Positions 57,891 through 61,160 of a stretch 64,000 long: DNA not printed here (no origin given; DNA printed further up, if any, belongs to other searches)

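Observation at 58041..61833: hsdS-coupled two-gene module: a 989-aa HEAT-like protein with a STAND-type winged-helix signature but no NTPase, plus a TM-anchored 280-aa partner; candidate undescribed defence accessory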

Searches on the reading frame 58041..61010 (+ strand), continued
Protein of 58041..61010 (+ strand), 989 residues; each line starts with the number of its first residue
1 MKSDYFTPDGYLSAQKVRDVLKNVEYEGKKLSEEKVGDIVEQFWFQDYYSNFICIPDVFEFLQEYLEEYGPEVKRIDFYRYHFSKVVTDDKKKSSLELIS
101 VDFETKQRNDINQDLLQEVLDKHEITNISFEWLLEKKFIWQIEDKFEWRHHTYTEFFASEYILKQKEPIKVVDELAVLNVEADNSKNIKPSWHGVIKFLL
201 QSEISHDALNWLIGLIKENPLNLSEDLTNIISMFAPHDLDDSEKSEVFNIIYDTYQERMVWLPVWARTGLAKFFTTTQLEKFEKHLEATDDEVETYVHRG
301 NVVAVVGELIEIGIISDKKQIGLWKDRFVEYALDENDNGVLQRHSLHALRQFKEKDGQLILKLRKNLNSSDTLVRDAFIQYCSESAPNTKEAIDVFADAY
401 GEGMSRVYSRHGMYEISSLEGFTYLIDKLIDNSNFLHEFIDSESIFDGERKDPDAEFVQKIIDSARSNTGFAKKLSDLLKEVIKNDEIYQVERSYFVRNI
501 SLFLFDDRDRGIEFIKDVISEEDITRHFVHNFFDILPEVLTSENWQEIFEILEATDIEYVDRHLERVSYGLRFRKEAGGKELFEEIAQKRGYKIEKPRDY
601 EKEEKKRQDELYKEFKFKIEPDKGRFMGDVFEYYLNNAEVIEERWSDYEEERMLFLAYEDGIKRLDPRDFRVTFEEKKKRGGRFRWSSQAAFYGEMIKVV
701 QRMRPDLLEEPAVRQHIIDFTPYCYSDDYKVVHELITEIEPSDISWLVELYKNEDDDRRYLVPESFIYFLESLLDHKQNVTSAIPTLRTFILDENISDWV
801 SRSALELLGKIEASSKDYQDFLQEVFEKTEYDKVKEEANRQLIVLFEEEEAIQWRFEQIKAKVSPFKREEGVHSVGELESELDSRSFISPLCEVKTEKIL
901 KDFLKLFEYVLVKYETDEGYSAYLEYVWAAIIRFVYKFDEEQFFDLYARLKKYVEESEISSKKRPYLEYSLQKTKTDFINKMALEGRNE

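Call 35: predict_structure(alignment_id=A1)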
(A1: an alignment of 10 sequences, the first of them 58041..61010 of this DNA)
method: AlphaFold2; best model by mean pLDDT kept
length: 989 residues; sequences in the alignment: 10
mean_pLDDT: 85.2   pTM: 0.51
mean pLDDT of the five models: 85.2, 84.9, 83.1, 82.4, 78.7
residues with pLDDT >= 90: 424; 70-90: 471; 50-70: 62; < 50: 32
segments of 3 or more residues with pLDDT < 50: 1-6, 447-450, 595-603, 623-625, 870-875
pLDDT, mean of each block of 10 residues (from residue 1): 47 85 85 84 69 86 91 87 91 94 81 85 90 89 79 92 95 88 75 90 91 89 83 79 89 88 75 86 89 87 92 88 94 85 92 89 92 92 94 95 86 93 96 90 57 82 93 95 83 84 91 91 81 89 91 86 85 74 86 52 60 83 58 88 88 91 92 73 75 91 93 94 85 89 92 90 91 90 93 89 94 92 94 93 93 92 56 53 82 87 91 80 88 90 91 83 82 88 63
secondary structure, 60 per line:
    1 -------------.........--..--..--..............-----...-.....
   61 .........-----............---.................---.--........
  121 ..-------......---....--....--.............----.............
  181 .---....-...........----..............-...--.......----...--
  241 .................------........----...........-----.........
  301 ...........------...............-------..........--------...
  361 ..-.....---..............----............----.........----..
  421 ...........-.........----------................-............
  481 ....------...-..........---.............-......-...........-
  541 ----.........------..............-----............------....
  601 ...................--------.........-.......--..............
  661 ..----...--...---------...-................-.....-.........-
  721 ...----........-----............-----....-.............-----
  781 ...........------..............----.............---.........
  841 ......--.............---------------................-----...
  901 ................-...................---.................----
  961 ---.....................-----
elements in order (helices of 4 or more, strands of 3 or more residues): H14-22 H33-46 H56-69 H75-86 H90-106 H113-122 H130-135 E139-142 E145-148 H151-163 H168-176 E177-181 E185-188 H190-200 H205-218 H225-231 H241-257 H264-271 H276-286 H292-311 H318-332 H340-349 H358-362 H364-368 H372-385 H390-401 H406-414 H419-431 H433-441 H452-467 H469-484 H495-504 H508-520 H522-527 H529-539 H545-553 H560-573 H579-590 H597-619 H628-636 H638-644 H647-662 E672-674 E684-686 H688-703 H705-709 H711-719 H728-735 H741-752 H758-761 H763-775 H781-791 H798-811 H816-828 H832-846 H849-861 H877-892 H898-916 H918-936 H940-956 H964-984

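Call 47: search_protein_families(library=pfam, alignment_id=A3, max_evalue=0.00001)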
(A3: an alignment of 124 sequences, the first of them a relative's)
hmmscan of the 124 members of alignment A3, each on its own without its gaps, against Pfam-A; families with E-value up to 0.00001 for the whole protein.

A. member 1, L002:43-522:+ (159 aa): 1 family
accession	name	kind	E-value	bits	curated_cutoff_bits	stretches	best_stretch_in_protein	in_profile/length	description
PF02643.20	DUF192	-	2.5e-27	95.3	27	1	51-158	2-95/96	Uncharacterized ACR, COG1430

B. families by the number of members that match (of 124 scanned): 108 families (the first 25 are shown)
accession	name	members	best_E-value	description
PF02384.22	N6_Mtase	4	8.4e-104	N-6 DNA Methylase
PF01420.25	Methylase_S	4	3.4e-35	Type I restriction modification DNA specificity domain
PF07669.17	Eco57I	4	3.1e-10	Eco57I restriction-modification methylase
PF18766.7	SWI2_SNF2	3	1.1e-69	SWI2/SNF2 ATPase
PF04851.21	ResIII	3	1.7e-41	Type III restriction enzyme, res subunit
PF00239.26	Resolvase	3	2.5e-28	Resolvase, N terminal domain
PF02826.25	2-Hacid_dh_C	3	4.5e-28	D-isomer specific 2-hydroxyacid dehydrogenase, NAD binding domain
PF07508.19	Recombinase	3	3.8e-17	Recombinase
PF00270.35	DEAD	3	7.9e-14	DEAD/DEAH box helicase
PF01170.24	UPF0020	3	1.5e-11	RMKL-like, methyltransferase domain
PF00389.36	2-Hacid_dh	3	2.5e-11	D-isomer specific 2-hydroxyacid dehydrogenase, catalytic domain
PF00817.25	IMS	2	3.9e-42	impB/mucB/samB family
PF04313.20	HSDR_N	2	4.2e-39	Type I restriction enzyme R protein N terminus (HSDR_N)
PF12161.14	HsdM_N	2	1.4e-28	HsdM N-terminal domain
PF01551.29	Peptidase_M23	2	7.3e-28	Peptidase family M23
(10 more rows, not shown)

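Call 48: search_protein_families(library=padloc, alignment_id=A3, max_evalue=0.00001)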
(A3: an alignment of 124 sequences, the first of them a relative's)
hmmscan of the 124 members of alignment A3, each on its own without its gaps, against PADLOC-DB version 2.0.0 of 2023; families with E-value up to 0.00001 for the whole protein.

A. member 1, L002:43-522:+ (159 aa): 0 families

B. families by the number of members that match (of 124 scanned): 337 families (the first 25 are shown)
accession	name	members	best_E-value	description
PDLC03019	MTase_I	6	8.9e-73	Type I methyltransferase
PDLC03032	MTase_I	5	4.3e-104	Type I methyltransferase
PDLC04134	mad2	5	3.1e-47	mads_2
PDLC03031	MTase_I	4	0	Type I methyltransferase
PDLC03021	MTase_I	4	2.4e-178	Type I methyltransferase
PDLC03038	MTase_I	4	2e-92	Type I methyltransferase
PDLC03039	MTase_I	4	1.3e-86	Type I methyltransferase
PDLC03028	MTase_I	4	1.5e-75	Type I methyltransferase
PDLC03025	MTase_I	4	3e-75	Type I methyltransferase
PDLC03107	Specificity_I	4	8.7e-72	Type I specificity subunit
PDLC03026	MTase_I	4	7.2e-71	Type I methyltransferase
PDLC03035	MTase_I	4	1.3e-66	Type I methyltransferase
PDLC03240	MTase_II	4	4.5e-66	Type II methyltransferase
PDLC03106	Specificity_I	4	1.7e-64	Type I specificity subunit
PDLC03099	Specificity_I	4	5.8e-61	Type I specificity subunit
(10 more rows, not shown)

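Call 50: search_protein_representatives(alignment_id=A1)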
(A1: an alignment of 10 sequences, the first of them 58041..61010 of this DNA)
Query: 10 sequences, 990 profile positions. Proteins with E-value up to 0.001 (for the whole library): 413; up to 1e-10: 352; up to 1e-30: 260. The best 150 are listed.
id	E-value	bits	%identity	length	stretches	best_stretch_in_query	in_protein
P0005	0.0e+00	1481.7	-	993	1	1-988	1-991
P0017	0.0e+00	1200.3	-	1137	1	1-986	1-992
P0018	0.0e+00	1126.0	-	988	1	1-986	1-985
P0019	0.0e+00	1014.9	-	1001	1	8-985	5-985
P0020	1.3e-283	959.9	-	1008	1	4-984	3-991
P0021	5.1e-283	957.9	-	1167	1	8-985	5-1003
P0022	1.7e-282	956.2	-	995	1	4-984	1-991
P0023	1.6e-276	936.5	-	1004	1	9-978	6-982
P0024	4.6e-274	928.3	-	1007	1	4-984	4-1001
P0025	2.2e-273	926.0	-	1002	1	7-975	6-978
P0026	2.8e-270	915.8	-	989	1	5-986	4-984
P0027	6.9e-260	881.4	-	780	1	207-984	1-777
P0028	5.7e-257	871.7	-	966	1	25-985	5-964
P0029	6.0e-252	855.1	-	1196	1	1-983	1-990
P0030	4.2e-249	845.7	-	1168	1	4-980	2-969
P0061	7.2e-159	547.0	-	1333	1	24-984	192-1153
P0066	4.8e-153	527.7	-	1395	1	51-983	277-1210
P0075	3.9e-139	481.7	-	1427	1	26-984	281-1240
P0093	1.0e-125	437.2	-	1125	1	9-984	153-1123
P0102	3.9e-119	415.4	-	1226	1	7-943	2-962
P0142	2.7e-79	283.6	-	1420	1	7-986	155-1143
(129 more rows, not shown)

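Call 55: search_protein_families(library=pfam, proteins=[P0061, P0066, P0075, P0093, P0142, P0102, P0021], max_evalue=0.01)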
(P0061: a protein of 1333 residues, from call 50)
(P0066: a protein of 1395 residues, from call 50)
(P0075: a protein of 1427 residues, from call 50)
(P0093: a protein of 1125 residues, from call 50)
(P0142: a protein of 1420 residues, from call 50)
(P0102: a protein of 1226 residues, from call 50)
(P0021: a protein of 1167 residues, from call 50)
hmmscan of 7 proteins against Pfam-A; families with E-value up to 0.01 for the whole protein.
P0061 (1333 aa): 7 families
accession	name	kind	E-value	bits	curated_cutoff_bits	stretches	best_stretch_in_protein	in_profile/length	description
PF05729.18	NACHT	-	1.8e-09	38.1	26.7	1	51-196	1-162/167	NACHT domain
PF13401.12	AAA_22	-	1.3e-06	29.2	27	1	51-160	6-121/130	AAA domain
PF07728.20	AAA_5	-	2.1e-06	28.2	22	1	54-140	3-85/139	AAA domain (dynein-related subfamily)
PF13245.12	AAA_19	-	0.00093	19.8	25.1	1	42-80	3-41/134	AAA domain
PF24883.2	NPHP3_N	-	0.0018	19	24.8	0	113-162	116-164/164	Nephrocystin 3, N-terminal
PF00004.35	AAA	-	0.0019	19.1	21.2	1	54-137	2-73/131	ATPase family associated with various cellular activities (AAA)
PF13191.12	AAA_16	-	0.0032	18.4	32.6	1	51-86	25-57/167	AAA ATPase domain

P0066 (1395 aa): 4 families
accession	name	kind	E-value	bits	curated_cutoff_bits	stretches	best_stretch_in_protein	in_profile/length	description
PF12728.13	HTH_17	-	5.2e-08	33.5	27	1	5-55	2-50/51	Helix-turn-helix domain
PF13411.12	MerR_1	-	4.9e-06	27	21.6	1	6-51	2-46/69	MerR HTH family regulatory protein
PF00376.29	MerR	-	1.2e-05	25.4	28.2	1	9-43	4-38/38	MerR family regulatory protein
PF05729.18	NACHT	-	0.00011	22.5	26.7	1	117-252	6-160/167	NACHT domain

P0075 (1427 aa): 7 families
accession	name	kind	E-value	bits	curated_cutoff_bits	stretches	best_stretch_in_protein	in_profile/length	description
PF00376.29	MerR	-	2.2e-08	34.2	28.2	1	24-52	1-30/38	MerR family regulatory protein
PF12728.13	HTH_17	-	8.2e-08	32.8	27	1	23-73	2-47/51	Helix-turn-helix domain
PF13411.12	MerR_1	-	1e-06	29.2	21.6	1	24-73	2-47/69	MerR HTH family regulatory protein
PF05729.18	NACHT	-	1.4e-05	25.4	26.7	1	141-280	5-160/167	NACHT domain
PF24883.2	NPHP3_N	-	0.0017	19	24.8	0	199-246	118-164/164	Nephrocystin 3, N-terminal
PF22280.2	VtrC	-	0.0069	17.3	27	0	748-788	1-42/126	VtrC lipocalin-like domain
PF20432.4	Xre-like-HTH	-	0.0096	16.6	25.8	0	25-47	26-47/63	Antitoxin Xre-like helix-turn-helix domain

P0093 (1125 aa): 2 families
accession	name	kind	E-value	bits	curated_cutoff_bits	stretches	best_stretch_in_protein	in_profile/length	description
PF25199.1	nSTAND_NTPase5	-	0.00017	21.9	34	1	48-134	44-135/145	Novel STAND NTPase 5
PF13401.12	AAA_22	-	0.00083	20.1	27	1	48-126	8-84/130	AAA domain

P0142 (1420 aa): 4 families
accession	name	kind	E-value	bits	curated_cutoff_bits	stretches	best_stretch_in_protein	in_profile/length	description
PF05066.19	HARE-HTH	-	7.6e-05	23.5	25.9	1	1352-1384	1-33/71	HB1, ASXL, restriction endonuclease HTH domain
PF05729.18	NACHT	-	0.00025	21.4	26.7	0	44-65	2-23/167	NACHT domain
PF24883.2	NPHP3_N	-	0.0011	19.6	24.8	0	93-137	121-164/164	Nephrocystin 3, N-terminal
PF13401.12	AAA_22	-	0.0036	18.1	27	0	45-75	8-41/130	AAA domain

P0102 (1226 aa): 1 family
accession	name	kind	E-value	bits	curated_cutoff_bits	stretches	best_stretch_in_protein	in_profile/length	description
PF13646.12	HEAT_2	-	0.00048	20.8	27.7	1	357-404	12-59/88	HEAT repeats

P0021 (1167 aa): 0 families

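Call 56: search_protein_families(library=padloc, proteins=[P0061, P0066, P0075, P0093, P0142, P0102, P0021], max_evalue=0.01)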
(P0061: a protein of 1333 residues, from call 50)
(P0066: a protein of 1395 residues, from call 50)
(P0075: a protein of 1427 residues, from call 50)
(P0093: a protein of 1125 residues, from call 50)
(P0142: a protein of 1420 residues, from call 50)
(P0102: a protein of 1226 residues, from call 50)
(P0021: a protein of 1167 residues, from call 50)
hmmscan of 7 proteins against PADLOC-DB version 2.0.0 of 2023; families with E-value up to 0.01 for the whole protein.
P0061 (1333 aa): 1 family
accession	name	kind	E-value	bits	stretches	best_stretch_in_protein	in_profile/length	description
PDLC04140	mad8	-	5.2e-05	20.9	1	50-202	27-135/314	mads_8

P0066 (1395 aa): 1 family
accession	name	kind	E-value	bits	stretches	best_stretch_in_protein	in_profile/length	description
PDLC04133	mad1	-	4.7e-08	31.2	1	1-54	2-53/60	mads_1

P0075 (1427 aa): 2 families
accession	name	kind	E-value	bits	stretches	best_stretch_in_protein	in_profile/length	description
PDLC04133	mad1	-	4.4e-12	44.1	1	21-75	4-53/60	mads_1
PDLC03348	MTase_II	-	4.2e-06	23.6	1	17-75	5-59/727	Type II methyltransferase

P0093 (1125 aa): 0 families

P0142 (1420 aa): 1 family
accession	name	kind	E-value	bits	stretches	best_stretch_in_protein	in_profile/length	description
PDLC04140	mad8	-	0.0029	15.2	1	34-77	20-67/314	mads_8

P0102 (1226 aa): 0 families

P0021 (1167 aa): 0 families

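Call 60: find_related_loci(query=A1, collection=metagenome_contigs, flank=10000)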
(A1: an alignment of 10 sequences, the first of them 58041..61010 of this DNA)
Query A1 (989 aa) in metagenome_contigs; peptide patterns used: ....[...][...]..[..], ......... (x = any residue, [..] = any of these).
108 stretches matched a pattern; 55 encode a relative of the query (tblastn E <= 1e-3); 52 distinct loci.
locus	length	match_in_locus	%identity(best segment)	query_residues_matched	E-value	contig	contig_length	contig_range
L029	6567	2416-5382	49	1-984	0e+0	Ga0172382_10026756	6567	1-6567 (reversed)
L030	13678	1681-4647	49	1-984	0e+0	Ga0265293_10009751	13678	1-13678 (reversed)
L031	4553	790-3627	34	9-944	1e-162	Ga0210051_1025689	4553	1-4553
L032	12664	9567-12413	32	1-956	4e-147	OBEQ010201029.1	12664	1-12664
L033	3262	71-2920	33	9-944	4e-154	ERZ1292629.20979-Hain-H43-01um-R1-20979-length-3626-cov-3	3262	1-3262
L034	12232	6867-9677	32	28-954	6e-145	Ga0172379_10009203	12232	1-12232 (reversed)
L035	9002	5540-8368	32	30-957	4e-145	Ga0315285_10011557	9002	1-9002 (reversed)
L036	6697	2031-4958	31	10-980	4e-144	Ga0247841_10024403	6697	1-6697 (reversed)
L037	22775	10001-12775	32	6-937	5e-143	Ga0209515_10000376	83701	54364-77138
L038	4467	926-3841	32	12-980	1e-146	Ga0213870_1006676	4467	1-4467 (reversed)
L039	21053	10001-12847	30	1-956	7e-142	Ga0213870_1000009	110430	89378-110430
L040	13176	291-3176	32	10-957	5e-142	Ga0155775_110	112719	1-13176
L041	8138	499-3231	33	38-935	3e-140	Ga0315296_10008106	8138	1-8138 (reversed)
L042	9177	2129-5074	32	9-980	1e-139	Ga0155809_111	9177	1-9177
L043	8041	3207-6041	32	6-958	3e-139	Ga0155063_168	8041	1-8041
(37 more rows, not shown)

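Call 61: find_related_loci(query=A1, collection=viral_contigs, flank=10000)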
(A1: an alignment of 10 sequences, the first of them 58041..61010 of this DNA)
Query A1 (989 aa) in viral_contigs; peptide patterns used: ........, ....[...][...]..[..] (x = any residue, [..] = any of these).
7 stretches matched a pattern, but none encodes a relative of the query by tblastn (E <= 1e-3).
